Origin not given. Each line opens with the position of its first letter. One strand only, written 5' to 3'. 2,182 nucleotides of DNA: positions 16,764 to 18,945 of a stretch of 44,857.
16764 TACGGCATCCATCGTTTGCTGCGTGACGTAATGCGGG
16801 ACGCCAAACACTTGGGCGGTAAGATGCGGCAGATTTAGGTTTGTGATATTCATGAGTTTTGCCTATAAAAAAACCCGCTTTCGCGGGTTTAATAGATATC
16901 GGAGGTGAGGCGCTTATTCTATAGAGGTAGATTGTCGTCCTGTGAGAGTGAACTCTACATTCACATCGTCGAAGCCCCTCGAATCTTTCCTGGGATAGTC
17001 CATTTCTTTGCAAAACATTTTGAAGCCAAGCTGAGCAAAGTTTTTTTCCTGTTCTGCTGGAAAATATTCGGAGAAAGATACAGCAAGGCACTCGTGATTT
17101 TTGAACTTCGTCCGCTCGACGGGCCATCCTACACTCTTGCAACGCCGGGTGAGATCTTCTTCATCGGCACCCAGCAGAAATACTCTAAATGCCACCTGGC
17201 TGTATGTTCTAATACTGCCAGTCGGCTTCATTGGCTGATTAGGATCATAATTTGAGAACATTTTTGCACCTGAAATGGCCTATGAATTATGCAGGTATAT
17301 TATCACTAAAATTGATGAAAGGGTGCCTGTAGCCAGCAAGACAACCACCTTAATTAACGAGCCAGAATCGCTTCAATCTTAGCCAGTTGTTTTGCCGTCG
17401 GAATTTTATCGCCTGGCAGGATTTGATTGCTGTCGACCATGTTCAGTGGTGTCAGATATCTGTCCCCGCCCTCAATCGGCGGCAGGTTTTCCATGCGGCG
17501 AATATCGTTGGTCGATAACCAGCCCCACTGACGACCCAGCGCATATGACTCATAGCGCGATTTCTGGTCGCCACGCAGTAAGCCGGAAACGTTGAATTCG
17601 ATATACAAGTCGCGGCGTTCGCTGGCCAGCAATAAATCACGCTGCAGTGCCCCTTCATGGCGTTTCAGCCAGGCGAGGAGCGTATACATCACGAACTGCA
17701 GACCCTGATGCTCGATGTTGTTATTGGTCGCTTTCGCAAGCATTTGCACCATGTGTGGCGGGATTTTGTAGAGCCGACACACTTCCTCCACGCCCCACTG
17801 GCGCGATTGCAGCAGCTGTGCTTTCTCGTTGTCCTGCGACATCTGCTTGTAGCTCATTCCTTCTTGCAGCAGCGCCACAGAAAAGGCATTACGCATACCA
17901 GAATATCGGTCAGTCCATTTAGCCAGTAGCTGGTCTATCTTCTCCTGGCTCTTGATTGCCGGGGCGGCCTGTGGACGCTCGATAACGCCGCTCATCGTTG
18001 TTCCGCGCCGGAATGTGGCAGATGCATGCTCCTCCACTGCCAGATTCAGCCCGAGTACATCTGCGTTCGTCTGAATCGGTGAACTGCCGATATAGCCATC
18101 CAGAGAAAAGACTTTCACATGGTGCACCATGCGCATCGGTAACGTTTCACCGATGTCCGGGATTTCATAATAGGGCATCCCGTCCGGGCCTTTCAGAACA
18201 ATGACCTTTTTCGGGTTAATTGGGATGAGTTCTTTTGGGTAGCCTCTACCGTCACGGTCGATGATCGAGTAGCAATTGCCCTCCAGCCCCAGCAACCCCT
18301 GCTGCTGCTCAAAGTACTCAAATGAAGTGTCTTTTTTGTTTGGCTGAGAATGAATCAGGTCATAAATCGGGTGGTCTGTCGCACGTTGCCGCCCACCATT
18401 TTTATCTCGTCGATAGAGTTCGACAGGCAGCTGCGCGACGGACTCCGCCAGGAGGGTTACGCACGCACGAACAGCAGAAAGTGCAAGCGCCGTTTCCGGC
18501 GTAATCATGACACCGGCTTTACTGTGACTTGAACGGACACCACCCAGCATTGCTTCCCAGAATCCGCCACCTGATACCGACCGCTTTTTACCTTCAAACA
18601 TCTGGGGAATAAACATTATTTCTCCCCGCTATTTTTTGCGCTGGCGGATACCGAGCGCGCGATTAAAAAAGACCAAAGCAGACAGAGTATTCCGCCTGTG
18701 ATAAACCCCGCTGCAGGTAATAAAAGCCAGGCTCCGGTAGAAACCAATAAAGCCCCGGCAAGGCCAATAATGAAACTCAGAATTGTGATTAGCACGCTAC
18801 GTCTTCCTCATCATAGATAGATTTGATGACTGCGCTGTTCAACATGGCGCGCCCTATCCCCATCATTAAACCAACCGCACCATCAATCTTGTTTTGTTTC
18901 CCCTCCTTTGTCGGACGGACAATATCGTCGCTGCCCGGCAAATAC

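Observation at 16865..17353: Independent moron inside the head-gene module between portal and protease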

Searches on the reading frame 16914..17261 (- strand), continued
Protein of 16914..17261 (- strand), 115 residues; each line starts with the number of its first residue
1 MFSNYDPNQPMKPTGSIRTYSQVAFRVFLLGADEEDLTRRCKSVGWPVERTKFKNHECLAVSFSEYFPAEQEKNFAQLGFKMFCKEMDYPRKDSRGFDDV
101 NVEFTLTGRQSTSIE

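Call 70: fold_search(model_id=the predicted structure, library=pdb)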
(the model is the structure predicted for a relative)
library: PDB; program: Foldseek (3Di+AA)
matches with E <= 10: 1418; with E <= 0.001: 0
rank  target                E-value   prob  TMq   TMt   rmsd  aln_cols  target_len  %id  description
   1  4rjv_C                1.5e-02  0.94  0.35  0.44   6.9        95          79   18  Crystal Structure of a De Novo Designed Ferredoxin Fold, Northeast Structural Genomics Consortium (NESG) Target OR461 (released 2014-10-22)
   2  2mtl_MODEL_1_A        3.6e-02  0.82  0.33  0.39   7.1        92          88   14  Solution NMR Structure of De novo designed FR55, Northeast Structural Genomics Consortium (NESG) Target OR109 (released 2014-10-29)
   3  4rjv_A                3.6e-02  0.80  0.32  0.41   7.5       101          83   22  Crystal Structure of a De Novo Designed Ferredoxin Fold, Northeast Structural Genomics Consortium (NESG) Target OR461 (released 2014-10-22)
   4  6wxo_B                4.6e-02  0.92  0.37  0.26   6.8        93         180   12  De novo TIM barrel-ferredoxin fold fusion homodimer with 2-histidine 2-glutamate centre TFD-HE (released 2020-11-25)
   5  6wxo_A                4.6e-02  0.80  0.33  0.24   7.3        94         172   12  De novo TIM barrel-ferredoxin fold fusion homodimer with 2-histidine 2-glutamate centre TFD-HE (released 2020-11-25)
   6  6dg0_A                5.1e-02  0.96  0.42  0.53   6.0        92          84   10  MEC-8 C-terminal RRM domain bound to AGCACA (released 2019-08-21)
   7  2do4_MODEL_1_A        5.4e-02  0.77  0.36  0.39   9.0       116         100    8  Solution structure of the RNA binding domain of squamous cell carcinoma antigen recognized by T cells 3 (released 2007-04-17)
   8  8y0w_CB               5.4e-02  0.75  0.32  0.07   6.1       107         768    6  dormant ribosome with eIF5A, eEF2 and SERBP1 (released 2024-02-07)
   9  2n2t_MODEL_1_A        6.1e-02  0.99  0.45  0.57   3.5        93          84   11  Solution NMR Structure of DE NOVO DESIGNED PROTEIN (FDA_60), Northeast Structural Genomics Consortium (NESG) T (released 2015-09-16)
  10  4rjv_B                6.1e-02  0.89  0.37  0.48   7.0        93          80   15  Crystal Structure of a De Novo Designed Ferredoxin Fold, Northeast Structural Genomics Consortium (NESG) Target OR461 (released 2014-10-22)
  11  2b4v                  6.1e-02  0.66  0.31  0.11   7.9        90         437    9  Structural Basis for UTP Specificity of RNA Editing TUTases From Trypanosoma Brucei (released 2005-11-22)
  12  4fnh_A                6.1e-02  0.44  0.29  0.31  10.3       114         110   13  Crystal structure of IsdI-W66Y in complex with heme (released 2012-08-22)
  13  2wvd_D                6.5e-02  0.66  0.35  0.31   6.5       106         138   11  Structural and mechanistic insights into Helicobacter pylori NikR function (released 2010-01-19)
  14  2eky_C                6.5e-02  0.63  0.32  0.35   8.3       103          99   12  Crystal Structure of hypothetical protein MJ1052 from Methanocaldococcus jannaschii (Form 1) (released 2007-10-02)
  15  4pww                  6.9e-02  0.82  0.36  0.45   6.7        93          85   13  Crystal Structure of Engineered Protein. Northeast Structural Genomics Consortium Target OR494. (released 2014-04-09)
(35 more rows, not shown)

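Call 77: find_related_loci(query=A2, collection=viral_contigs, flank=3000)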
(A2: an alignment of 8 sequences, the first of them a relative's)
Query A2 (115 aa) in viral_contigs; peptide patterns used: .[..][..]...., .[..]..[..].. (x = any residue, [..] = any of these).
115 stretches matched a pattern; 2 encode a relative of the query (tblastn E <= 1e-3); 2 distinct loci.
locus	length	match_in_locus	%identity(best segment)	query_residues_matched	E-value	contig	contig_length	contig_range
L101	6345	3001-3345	99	1-115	2e-78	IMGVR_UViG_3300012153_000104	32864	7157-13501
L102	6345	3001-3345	45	1-115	9e-34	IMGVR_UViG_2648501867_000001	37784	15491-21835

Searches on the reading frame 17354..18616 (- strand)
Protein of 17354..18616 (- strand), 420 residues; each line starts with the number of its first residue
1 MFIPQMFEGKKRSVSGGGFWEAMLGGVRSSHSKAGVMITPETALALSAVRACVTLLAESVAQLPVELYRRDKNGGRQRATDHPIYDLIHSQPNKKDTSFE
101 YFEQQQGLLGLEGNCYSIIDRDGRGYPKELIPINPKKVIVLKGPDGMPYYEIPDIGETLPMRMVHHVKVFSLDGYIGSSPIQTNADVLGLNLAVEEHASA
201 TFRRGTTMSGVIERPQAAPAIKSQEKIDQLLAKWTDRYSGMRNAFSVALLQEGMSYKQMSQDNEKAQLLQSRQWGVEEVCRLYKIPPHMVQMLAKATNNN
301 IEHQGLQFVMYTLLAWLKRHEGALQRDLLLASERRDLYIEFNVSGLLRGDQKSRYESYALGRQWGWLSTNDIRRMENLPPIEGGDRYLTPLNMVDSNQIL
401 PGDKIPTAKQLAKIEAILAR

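Call 5: search_protein_families(library=pfam, proteins=[window:17354-18616:-], max_evalue=1)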
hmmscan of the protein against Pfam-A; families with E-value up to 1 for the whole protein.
window:17354-18616:- (420 aa): 1 family
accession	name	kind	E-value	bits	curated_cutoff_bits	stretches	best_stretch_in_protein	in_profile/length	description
PF04860.17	Phage_portal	-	9.8e-103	344.1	39.1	1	47-377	1-321/321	Phage portal protein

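Call 20: find_related_loci(query=window:17354-18616:-, collection=genome_contigs, flank=4000)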
Query window:17354-18616:- (420 aa) in genome_contigs; peptide patterns used: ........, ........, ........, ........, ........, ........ (x = any residue, [..] = any of these).
19 stretches matched a pattern; 6 encode a relative of the query (tblastn E <= 1e-3); 6 distinct loci.
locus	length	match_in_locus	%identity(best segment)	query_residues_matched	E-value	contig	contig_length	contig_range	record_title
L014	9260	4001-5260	93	1-420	0e+0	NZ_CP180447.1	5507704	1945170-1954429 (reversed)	Klebsiella sp. I138 chromosome, complete genome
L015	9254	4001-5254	89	1-420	0e+0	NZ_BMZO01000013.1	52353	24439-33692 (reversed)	Limoniibacter endophyticus strain KCTC 42097 sequence13, whole genome shotgun sequence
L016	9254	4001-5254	89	1-420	0e+0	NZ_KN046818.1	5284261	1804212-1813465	Klebsiella pneumoniae strain ATCC 13883 scaffold1, whole genome shotgun sequence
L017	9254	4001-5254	88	1-420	0e+0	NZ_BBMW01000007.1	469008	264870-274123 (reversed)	Citrobacter werkmanii NBRC 105721, whole genome shotgun sequence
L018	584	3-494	94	257-420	2e-113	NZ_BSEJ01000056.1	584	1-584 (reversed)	Microbacterium barkeri strain VKM Ac-1020 spades_K_25_97_56, whole genome shotgun sequence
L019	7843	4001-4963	41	81-394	7e-70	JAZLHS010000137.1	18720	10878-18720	MAG: Selenomonadaceae bacterium isolate T1900044980_TA20190042.MAGScoT_cleanbin_000028 SGB_4115_k141_713849, whole genom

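Call 50: find_related_loci(query=window:17354-18616:-, collection=viral_contigs, flank=3500)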
Query window:17354-18616:- (420 aa) in viral_contigs; peptide patterns used: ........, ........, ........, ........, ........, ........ (x = any residue, [..] = any of these).
172 stretches matched a pattern; 172 encode a relative of the query (tblastn E <= 1e-3); the best 80 are kept; 80 distinct loci.
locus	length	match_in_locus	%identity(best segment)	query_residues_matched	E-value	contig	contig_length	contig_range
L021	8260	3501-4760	100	1-420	0e+0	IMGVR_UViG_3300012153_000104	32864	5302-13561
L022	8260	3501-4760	95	1-420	0e+0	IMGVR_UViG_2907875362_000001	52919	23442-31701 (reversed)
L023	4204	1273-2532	95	1-420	0e+0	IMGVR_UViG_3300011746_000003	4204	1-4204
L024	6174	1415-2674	92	1-420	0e+0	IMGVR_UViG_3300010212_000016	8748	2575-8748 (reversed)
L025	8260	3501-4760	92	1-420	0e+0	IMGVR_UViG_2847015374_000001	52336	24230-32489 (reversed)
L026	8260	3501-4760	92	1-420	0e+0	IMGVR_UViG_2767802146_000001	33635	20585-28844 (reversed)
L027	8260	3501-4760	92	1-420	0e+0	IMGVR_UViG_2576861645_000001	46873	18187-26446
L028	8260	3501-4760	92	1-420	0e+0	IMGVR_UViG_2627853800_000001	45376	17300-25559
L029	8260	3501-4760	91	1-420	0e+0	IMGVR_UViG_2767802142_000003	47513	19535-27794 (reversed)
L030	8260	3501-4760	91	1-420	0e+0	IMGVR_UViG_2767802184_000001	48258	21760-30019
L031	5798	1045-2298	90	1-420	0e+0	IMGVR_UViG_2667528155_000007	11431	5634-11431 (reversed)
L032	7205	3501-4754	90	1-420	0e+0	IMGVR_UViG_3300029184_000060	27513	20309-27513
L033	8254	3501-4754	90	1-420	0e+0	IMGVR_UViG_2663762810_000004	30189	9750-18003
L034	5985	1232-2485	90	1-420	0e+0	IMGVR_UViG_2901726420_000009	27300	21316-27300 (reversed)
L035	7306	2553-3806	89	1-420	0e+0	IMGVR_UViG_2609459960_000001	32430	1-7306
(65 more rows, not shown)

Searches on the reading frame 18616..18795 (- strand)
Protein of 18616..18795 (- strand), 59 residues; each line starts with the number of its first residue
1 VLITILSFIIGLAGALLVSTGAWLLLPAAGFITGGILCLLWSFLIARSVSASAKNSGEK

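Call 5: search_protein_families(library=pfam, proteins=[window:18616-18795:-], max_evalue=1)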
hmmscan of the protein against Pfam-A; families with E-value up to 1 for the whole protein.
window:18616-18795:- (59 aa): 3 families
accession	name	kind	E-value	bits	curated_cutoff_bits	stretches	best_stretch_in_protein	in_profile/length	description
PF03899.21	ATP-synt_I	-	0.17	12.7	25.1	1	9-54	4-56/99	ATP synthase I chain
PF24838.2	8xMP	-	0.25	11.6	30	1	2-48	25-72/136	Octameric membrane protein family (8xMP)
PF04246.17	RseC_MucC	-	0.67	10.3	24.4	1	11-56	74-121/130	Positive regulator of sigma(E), RseC/MucC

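Call 6: search_protein_families(library=phrogs, proteins=[window:18616-18795:-], max_evalue=1)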
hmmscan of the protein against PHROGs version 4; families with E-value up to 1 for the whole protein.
window:18616-18795:- (59 aa): 2 families
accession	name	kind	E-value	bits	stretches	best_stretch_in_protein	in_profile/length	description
phrog_502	-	moron, auxiliary metabolic gene and host takeover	8.6e-18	64.6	1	1-53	3-55/58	membrane protein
phrog_7105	-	unknown function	0.64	10.9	1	6-47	5-47/52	-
